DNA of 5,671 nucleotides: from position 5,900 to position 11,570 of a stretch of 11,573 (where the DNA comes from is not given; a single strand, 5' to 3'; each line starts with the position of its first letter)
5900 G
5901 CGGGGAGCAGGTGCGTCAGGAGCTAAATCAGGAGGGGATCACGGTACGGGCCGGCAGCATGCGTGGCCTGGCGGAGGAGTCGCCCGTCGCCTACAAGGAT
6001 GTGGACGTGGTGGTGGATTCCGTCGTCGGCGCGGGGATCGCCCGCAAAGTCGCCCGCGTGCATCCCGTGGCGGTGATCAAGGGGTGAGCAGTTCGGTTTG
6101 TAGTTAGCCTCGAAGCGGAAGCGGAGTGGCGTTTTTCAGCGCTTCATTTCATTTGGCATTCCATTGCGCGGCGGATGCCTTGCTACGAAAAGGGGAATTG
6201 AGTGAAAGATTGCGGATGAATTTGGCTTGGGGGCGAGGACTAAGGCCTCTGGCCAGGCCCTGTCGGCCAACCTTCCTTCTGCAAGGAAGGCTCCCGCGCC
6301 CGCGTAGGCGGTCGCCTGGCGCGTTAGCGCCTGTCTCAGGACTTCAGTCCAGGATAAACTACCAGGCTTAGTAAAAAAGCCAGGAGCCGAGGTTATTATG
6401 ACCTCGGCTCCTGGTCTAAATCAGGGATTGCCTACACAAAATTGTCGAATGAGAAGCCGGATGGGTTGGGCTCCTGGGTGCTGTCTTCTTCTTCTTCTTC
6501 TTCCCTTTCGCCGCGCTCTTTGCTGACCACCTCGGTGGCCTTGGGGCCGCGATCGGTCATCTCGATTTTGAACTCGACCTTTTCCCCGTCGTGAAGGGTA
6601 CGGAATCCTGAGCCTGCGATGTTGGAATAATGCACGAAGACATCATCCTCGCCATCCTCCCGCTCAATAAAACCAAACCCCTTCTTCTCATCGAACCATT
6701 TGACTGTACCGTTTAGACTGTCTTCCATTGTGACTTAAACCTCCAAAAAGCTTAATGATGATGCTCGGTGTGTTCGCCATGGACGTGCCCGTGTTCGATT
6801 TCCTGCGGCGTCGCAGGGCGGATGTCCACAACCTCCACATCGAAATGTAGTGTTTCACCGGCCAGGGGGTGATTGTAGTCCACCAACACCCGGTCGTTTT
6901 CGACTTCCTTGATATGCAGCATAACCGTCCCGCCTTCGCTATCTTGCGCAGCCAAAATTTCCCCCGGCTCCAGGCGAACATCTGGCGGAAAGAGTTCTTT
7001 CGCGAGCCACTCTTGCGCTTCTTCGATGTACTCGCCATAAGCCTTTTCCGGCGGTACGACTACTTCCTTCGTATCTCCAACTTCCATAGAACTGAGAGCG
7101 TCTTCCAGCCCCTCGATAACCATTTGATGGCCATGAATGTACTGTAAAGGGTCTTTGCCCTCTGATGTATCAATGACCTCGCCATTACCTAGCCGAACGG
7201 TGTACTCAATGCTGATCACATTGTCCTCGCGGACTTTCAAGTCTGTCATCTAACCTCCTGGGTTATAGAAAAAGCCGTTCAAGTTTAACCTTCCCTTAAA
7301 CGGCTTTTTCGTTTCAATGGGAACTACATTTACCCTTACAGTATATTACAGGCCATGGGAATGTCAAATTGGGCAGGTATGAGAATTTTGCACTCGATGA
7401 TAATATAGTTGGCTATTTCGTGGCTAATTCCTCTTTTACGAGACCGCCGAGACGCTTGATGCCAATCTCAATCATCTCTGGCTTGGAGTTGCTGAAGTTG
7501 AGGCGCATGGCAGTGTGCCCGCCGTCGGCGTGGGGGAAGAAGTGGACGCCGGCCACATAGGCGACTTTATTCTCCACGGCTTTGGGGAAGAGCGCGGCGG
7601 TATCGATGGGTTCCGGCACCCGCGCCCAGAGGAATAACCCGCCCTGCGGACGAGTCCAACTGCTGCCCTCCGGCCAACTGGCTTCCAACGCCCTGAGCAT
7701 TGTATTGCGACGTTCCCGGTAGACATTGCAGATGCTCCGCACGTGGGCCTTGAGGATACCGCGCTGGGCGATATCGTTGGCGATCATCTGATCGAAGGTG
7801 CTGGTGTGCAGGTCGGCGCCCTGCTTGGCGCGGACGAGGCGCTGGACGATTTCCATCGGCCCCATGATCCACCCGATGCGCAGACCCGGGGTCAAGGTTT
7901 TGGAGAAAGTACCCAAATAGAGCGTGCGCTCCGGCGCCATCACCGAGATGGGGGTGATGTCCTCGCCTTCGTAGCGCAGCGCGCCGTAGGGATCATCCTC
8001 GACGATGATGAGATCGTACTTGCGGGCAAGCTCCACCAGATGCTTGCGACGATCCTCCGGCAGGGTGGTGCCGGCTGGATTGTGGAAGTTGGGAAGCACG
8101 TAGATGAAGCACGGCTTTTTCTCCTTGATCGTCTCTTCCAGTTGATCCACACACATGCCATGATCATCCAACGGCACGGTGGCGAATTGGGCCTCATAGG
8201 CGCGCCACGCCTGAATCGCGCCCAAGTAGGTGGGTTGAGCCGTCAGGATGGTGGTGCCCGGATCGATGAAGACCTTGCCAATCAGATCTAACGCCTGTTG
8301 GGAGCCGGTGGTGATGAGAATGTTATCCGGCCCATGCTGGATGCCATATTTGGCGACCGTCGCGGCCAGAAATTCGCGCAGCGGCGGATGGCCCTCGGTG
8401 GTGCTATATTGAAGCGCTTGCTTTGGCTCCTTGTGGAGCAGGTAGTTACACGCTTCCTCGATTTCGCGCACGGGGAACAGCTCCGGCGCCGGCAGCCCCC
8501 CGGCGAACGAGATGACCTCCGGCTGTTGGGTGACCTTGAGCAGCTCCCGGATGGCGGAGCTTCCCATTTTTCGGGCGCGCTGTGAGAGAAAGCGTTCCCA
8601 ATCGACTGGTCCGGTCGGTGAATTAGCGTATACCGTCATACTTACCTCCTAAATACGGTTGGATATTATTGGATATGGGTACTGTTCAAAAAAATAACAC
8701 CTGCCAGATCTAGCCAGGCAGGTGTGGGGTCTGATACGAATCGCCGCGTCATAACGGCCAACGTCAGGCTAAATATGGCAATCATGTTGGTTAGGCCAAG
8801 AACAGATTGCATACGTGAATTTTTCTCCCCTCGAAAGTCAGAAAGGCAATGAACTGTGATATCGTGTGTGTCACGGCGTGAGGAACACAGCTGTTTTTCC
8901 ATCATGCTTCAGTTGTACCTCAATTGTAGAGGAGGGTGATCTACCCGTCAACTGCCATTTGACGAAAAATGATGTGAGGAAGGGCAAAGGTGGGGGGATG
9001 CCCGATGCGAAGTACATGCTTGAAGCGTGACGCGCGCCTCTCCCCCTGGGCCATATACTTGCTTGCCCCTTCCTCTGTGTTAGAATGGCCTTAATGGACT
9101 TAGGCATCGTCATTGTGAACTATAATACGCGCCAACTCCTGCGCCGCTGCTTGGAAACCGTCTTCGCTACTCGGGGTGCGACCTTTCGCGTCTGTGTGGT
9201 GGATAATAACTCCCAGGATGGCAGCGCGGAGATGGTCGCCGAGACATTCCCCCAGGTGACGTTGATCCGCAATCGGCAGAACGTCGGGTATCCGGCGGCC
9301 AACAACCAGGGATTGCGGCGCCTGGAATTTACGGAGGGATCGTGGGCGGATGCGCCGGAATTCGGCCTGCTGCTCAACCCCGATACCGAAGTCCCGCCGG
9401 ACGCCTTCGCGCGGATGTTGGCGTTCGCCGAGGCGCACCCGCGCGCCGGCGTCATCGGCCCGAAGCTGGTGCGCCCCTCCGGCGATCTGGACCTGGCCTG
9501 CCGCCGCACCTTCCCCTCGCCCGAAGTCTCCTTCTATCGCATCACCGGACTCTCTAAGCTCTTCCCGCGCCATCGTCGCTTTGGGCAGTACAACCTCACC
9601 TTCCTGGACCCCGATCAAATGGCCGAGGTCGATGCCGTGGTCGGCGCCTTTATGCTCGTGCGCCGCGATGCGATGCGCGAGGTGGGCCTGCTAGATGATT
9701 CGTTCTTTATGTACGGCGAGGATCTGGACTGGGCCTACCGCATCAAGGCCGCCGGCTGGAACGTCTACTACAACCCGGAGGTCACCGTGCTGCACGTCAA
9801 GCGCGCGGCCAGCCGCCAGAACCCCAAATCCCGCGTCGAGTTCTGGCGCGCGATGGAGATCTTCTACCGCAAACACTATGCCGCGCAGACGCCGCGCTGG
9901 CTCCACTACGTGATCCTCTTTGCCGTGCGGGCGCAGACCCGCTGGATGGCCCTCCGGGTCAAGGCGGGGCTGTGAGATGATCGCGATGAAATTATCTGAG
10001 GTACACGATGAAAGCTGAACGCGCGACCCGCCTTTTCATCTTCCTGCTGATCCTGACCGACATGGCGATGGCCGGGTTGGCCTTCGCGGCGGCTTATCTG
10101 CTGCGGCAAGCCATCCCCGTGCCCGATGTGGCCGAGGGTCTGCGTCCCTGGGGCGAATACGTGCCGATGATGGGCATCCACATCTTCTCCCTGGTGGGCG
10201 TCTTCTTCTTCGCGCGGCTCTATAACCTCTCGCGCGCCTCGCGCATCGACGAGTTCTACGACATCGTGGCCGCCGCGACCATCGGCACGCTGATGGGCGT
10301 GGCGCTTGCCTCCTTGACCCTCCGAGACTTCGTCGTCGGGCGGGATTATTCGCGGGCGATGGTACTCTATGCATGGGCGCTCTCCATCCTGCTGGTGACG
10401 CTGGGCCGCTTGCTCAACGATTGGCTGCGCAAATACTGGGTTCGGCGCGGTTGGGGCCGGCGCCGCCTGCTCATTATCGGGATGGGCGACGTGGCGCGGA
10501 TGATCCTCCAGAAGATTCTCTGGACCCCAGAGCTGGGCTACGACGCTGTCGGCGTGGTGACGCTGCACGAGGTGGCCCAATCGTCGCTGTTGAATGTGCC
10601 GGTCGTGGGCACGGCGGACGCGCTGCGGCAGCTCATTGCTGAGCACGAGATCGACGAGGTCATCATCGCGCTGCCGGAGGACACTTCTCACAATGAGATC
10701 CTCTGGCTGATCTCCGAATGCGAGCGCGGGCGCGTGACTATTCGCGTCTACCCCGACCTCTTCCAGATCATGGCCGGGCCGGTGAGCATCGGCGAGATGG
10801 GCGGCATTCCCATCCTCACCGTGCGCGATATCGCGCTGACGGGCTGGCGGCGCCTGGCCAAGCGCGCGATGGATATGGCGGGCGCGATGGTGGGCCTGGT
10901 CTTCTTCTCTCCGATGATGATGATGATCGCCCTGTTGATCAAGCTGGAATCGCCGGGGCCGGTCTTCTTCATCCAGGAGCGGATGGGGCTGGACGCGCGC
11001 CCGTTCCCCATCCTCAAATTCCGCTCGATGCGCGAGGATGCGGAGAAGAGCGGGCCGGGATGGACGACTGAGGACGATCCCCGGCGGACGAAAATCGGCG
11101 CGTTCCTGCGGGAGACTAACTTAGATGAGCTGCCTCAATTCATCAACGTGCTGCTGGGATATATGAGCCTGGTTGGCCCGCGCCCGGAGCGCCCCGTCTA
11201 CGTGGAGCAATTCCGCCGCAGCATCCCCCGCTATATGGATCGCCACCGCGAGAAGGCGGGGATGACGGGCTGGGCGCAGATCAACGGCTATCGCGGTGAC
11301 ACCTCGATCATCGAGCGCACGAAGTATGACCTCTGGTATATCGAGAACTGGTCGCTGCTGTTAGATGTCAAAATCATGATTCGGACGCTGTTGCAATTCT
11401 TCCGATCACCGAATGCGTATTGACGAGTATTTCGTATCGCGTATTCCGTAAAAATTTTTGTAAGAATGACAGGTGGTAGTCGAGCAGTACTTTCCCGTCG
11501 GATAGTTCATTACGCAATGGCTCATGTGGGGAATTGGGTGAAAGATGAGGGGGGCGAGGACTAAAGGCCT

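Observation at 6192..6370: Repeated intergenic element (copy A) embedded in a hairpin-dense 180-nt GC-rich block downstream of rtcB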

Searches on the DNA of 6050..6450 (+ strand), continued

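Call 109: search_with_rna_model(model_id=R1, sources=[window, L002, L015, L040], max_evalue=1e-11, make_alignment=true)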
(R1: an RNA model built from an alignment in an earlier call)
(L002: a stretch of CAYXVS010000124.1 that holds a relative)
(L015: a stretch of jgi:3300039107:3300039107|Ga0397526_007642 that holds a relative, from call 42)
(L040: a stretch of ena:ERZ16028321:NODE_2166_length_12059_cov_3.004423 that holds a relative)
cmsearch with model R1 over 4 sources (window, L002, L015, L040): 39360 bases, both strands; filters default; matches with E-value up to 1e-11: 4.
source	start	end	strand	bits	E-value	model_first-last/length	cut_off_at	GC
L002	2533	2620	+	112.5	1.1e-26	1-88/88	no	0.69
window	6249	6337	+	102.7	2.9e-24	1-88/88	no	0.71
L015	1695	1782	-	100.6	1e-23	1-88/88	no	0.66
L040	2962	3053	-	57.8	4.6e-13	1-88/88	no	0.7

Alignment A16: 4 matches aligned to the model, 97 columns, each read 5' to 3' on its own strand. Consensus structure (alignment columns), stored with it:
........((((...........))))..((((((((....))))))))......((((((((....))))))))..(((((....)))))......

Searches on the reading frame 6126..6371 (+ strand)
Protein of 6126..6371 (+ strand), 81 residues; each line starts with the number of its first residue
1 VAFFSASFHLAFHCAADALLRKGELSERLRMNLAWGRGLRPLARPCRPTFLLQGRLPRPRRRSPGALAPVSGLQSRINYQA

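Call 16: search_protein_families(library=pfam, proteins=[window:6126-6371:+])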
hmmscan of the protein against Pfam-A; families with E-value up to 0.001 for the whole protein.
window:6126-6371:+ (81 aa): 0 families

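Call 99: search_protein_representatives(protein=window:6126-6368:+)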
Query: 81 residues. Proteins with E-value up to 0.001 (for the whole library): 0; up to 1e-10: 0; up to 1e-30: 0. The best 0 are listed.

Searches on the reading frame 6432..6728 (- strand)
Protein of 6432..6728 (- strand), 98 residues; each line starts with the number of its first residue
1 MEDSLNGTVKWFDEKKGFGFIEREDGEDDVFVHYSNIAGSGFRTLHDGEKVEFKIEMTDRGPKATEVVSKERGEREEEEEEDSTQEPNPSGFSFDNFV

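Call 15: search_protein_families(library=pfam, proteins=[window:6432-6728:-])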
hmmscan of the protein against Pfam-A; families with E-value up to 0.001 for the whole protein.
window:6432-6728:- (98 aa): 2 families
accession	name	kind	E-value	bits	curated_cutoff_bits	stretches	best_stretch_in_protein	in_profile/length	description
PF00313.28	CSD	-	4.3e-29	100.6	27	1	6-68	2-64/66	'Cold-shock' DNA-binding domain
PF08206.17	OB_RNB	-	0.00018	21.6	24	1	15-63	7-50/58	Ribonuclease B OB domain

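Call 24: find_encoding_contigs(protein=window:6435-6728:-, flank=10000, max_places=10)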
Protein window:6435-6728:- (98 aa): 1 contig read that carries it; 1 place shown.
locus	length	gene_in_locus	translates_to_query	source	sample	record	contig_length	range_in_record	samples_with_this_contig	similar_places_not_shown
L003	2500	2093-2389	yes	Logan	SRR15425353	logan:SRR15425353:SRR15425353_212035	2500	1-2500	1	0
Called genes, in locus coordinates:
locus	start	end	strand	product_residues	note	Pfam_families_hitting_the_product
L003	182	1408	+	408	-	PF00155:Aminotran_1_2, PF12897:Asp_aminotransf (weak)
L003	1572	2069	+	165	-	PF00254:FKBP_C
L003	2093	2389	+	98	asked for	PF00313:CSD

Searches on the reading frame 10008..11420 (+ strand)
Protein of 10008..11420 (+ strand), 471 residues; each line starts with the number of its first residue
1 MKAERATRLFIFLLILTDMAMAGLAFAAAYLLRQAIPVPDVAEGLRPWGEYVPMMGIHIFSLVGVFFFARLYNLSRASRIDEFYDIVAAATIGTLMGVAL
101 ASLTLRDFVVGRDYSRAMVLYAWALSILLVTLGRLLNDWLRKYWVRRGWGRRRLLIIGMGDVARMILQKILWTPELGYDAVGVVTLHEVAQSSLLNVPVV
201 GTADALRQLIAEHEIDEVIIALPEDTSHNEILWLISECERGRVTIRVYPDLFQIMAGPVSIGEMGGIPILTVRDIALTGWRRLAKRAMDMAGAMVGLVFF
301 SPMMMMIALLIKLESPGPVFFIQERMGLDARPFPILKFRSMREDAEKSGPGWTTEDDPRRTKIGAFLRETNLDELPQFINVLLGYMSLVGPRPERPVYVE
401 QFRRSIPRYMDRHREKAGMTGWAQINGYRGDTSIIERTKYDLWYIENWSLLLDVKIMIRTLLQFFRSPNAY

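Call 9: find_encoding_contigs(protein=window:10008-11420:+, flank=10000, max_places=6)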
Protein window:10008-11420:+ (471 aa): 1 contig read that carries it; 1 place shown.
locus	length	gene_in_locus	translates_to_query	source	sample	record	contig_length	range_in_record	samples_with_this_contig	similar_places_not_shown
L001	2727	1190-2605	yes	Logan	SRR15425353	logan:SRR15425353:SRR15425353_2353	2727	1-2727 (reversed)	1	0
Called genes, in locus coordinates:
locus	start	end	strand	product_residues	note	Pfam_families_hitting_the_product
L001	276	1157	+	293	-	PF00535:Glycos_transf_2, PF13641:Glyco_tranf_2_3, PF13632:Glyco_trans_2_3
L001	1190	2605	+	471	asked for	PF13727:CoA_binding_3, PF02397:Bac_transf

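Call 41: find_homologous_proteins(query=window:10008-11420:+, max_evalue=1e-60)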
Query window:10008-11420:+ (471 aa): 7653 proteins with E <= 1e-60 among 8000 candidates; the best 120 are listed.
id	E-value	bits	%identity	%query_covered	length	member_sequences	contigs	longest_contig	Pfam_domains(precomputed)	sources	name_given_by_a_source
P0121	0.0e+0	1022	96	100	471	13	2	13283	PF13727.13,PF02397.23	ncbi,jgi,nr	ncbi:MAG: undecaprenyl-phosphate glucose phosphotransferase [Chloroflexi bacterium]|jgi:Undecaprenyl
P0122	5.8e-247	838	77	100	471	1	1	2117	PF13727.13,PF02397.23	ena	-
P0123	3.2e-246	836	78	100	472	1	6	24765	PF13727.13,PF02397.23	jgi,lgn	jgi:exopolysaccharide biosynthesis polyprenyl glycosylphosphotransferase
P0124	4.5e-246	835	78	100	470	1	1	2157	PF13727.13,PF02397.23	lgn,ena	-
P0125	9.2e-245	831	79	100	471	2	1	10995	PF13727.13,PF02397.23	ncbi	-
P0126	1.1e-244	831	76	100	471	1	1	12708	PF13727.13,PF02397.23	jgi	jgi:exopolysaccharide biosynthesis polyprenyl glycosylphosphotransferase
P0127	1.1e-244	831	77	100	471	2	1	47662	PF13727.13,PF02397.23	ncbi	-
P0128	3.2e-243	826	77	100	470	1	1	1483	PF13727.13,PF02397.23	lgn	-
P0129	1.7e-242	823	76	100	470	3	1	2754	PF13727.13,PF02397.23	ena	-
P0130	3.5e-242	822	77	100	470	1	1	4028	PF13727.13,PF02397.23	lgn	-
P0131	4.7e-242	822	77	100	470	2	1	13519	PF13727.13,PF02397.23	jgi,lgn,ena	-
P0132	4.8e-242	822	76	100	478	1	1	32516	PF13727.13,PF02397.23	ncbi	ncbi:MAG: undecaprenyl-phosphate glucose phosphotransferase [Anaerolineae bacterium]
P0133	1.0e-241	821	75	100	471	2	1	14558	PF13727.13,PF02397.23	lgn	-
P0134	1.2e-241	821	75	100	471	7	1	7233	PF13727.13,PF02397.23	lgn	-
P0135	1.1e-240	817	76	100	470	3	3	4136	PF13727.13,PF02397.23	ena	-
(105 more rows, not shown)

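Call 42: find_encoding_contigs(protein=P0121, flank=10000, max_places=10)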
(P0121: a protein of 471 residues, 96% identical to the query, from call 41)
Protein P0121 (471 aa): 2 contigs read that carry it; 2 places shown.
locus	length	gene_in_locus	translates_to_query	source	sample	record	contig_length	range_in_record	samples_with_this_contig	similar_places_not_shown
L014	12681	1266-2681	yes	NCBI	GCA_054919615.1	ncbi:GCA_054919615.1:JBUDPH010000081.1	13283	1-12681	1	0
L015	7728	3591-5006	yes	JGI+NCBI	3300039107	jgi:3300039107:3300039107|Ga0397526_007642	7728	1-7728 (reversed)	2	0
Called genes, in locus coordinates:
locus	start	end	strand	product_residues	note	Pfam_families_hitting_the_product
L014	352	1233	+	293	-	PF00535:Glycos_transf_2, PF13641:Glyco_tranf_2_3, PF13632:Glyco_trans_2_3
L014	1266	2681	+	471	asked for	PF13727:CoA_binding_3, PF02397:Bac_transf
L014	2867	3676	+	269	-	PF02353:CMAS, PF13489:Methyltransf_23, PF01209:Ubie_methyltran (weak), PF07021:MetW (weak), PF13847:Methyltransf_31, PF08241:Methyltransf_11, PF08242:Methyltransf_12, PF13649:Methyltransf_25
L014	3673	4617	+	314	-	PF04203:Sortase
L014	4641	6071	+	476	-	PF13231:PMT_2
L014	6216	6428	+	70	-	-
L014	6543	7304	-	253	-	-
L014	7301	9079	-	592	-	PF01590:GAF (weak), PF13185:GAF_2, PF13492:GAF_3 (weak), PF07730:HisKA_3, PF02518:HATPase_c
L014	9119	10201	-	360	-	PF01926:MMR_HSR1 (faint), PF06071:YchF-GTPase_C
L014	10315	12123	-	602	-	PF08439:Peptidase_M3_N, PF01432:Peptidase_M3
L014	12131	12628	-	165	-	-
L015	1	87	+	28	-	?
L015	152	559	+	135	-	PF01641:SelR, PF24046:At4g08330 (faint)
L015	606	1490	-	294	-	PF01418:HTH_6, PF01380:SIS (weak)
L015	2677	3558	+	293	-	PF00535:Glycos_transf_2, PF13641:Glyco_tranf_2_3, PF13632:Glyco_trans_2_3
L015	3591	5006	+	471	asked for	PF13727:CoA_binding_3, PF02397:Bac_transf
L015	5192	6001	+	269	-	PF02353:CMAS, PF13489:Methyltransf_23, PF01209:Ubie_methyltran (weak), PF07021:MetW (weak), PF13847:Methyltransf_31, PF08241:Methyltransf_11, PF08242:Methyltransf_12, PF13649:Methyltransf_25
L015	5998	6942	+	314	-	PF04203:Sortase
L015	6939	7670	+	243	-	PF13231:PMT_2 (weak)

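Call 52: find_encoding_contigs(protein=P0123, flank=10000, max_places=10)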
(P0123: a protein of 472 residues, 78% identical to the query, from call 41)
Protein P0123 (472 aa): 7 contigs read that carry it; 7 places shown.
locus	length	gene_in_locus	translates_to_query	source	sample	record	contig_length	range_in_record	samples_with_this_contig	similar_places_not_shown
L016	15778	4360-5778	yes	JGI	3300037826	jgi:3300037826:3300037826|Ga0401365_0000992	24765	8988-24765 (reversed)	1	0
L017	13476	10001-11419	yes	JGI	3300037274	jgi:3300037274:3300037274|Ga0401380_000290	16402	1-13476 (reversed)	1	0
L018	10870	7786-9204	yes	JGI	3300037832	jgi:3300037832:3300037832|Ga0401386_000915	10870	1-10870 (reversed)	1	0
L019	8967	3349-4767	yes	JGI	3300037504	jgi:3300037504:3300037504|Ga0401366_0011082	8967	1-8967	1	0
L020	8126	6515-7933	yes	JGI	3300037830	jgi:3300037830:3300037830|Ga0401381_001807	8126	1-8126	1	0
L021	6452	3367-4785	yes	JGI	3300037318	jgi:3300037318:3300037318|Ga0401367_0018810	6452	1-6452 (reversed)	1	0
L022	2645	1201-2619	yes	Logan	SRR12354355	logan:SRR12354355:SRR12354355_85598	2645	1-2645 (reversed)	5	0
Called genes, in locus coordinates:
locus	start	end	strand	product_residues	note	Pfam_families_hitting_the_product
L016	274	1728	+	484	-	PF01139:RtcB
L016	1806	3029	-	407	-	PF00155:Aminotran_1_2, PF12897:Asp_aminotransf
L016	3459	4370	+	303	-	PF13641:Glyco_tranf_2_3, PF00535:Glycos_transf_2, PF13632:Glyco_trans_2_3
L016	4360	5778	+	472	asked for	PF13727:CoA_binding_3, PF02397:Bac_transf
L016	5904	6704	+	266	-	PF02353:CMAS, PF05175:MTS (faint), PF13489:Methyltransf_23, PF01209:Ubie_methyltran (weak), PF13847:Methyltransf_31, PF08241:Methyltransf_11, PF08242:Methyltransf_12, PF13649:Methyltransf_25, +1 more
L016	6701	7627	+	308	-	PF04203:Sortase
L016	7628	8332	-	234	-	-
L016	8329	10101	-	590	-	PF01590:GAF, PF13185:GAF_2, PF13492:GAF_3, PF07730:HisKA_3, PF02518:HATPase_c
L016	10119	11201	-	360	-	PF01926:MMR_HSR1 (faint), PF06071:YchF-GTPase_C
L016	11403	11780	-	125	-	PF00072:Response_reg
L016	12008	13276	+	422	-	PF01476:LysM, PF23472:LysM2_CERK1_LYK3_4_5 (faint), PF23473:LysM3_LYK4_5 (faint), PF01476:LysM, PF07691:PA14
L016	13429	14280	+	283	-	PF01116:F_bP_aldolase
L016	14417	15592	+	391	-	PF13535:ATP-grasp_4 (faint)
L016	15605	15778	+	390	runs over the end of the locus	PF02786:CPSase_L_D2 (weak), PF13535:ATP-grasp_4 (faint)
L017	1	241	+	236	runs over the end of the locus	PF07228:SpoIIE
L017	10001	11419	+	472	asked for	PF13727:CoA_binding_3, PF02397:Bac_transf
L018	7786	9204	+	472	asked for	PF13727:CoA_binding_3, PF02397:Bac_transf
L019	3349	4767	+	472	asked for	PF13727:CoA_binding_3, PF02397:Bac_transf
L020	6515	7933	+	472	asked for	PF13727:CoA_binding_3, PF02397:Bac_transf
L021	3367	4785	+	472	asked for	PF13727:CoA_binding_3, PF02397:Bac_transf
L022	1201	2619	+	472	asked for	PF13727:CoA_binding_3, PF02397:Bac_transf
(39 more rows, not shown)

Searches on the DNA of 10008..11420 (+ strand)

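Call 51: search_rna_families(sources=[L015, L002, L013, L014], threshold=gathering)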
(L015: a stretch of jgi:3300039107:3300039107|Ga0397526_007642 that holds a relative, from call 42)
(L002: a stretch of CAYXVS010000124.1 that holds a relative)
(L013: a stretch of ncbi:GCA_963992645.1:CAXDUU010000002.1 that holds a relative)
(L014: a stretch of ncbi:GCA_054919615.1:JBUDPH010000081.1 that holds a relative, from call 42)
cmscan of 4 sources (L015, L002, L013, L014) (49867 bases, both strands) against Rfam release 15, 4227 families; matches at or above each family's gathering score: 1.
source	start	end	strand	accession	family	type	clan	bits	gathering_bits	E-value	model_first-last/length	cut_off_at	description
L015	1964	2037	+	RF00005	tRNA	Gene; tRNA;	CL00001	70.7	29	1.5e-13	1-71/71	no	tRNA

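Call 58: search_rna_families(source=L015, start=1500, end=1900, threshold=evalue, max_evalue=10)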
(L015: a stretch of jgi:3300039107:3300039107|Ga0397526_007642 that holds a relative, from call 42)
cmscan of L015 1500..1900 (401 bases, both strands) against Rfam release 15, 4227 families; matches with E-value up to 10: 3.
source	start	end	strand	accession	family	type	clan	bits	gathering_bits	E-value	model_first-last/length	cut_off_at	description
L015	1680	1870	-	RF02200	TTC28-AS1_3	Gene; lncRNA;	-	15.4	55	5.2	1-184/184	no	TTC28 antisense RNA 1 conserved region 3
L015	1678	1799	-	RF01757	sbcD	Gene; sRNA;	-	11.6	40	7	1-155/155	no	sbcD RNA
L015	1518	1550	+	RF01131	sR47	Gene; snRNA; snoRNA; CD-box;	CL00132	11.2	40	3.6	30-55/55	no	Small nucleolar RNA sR47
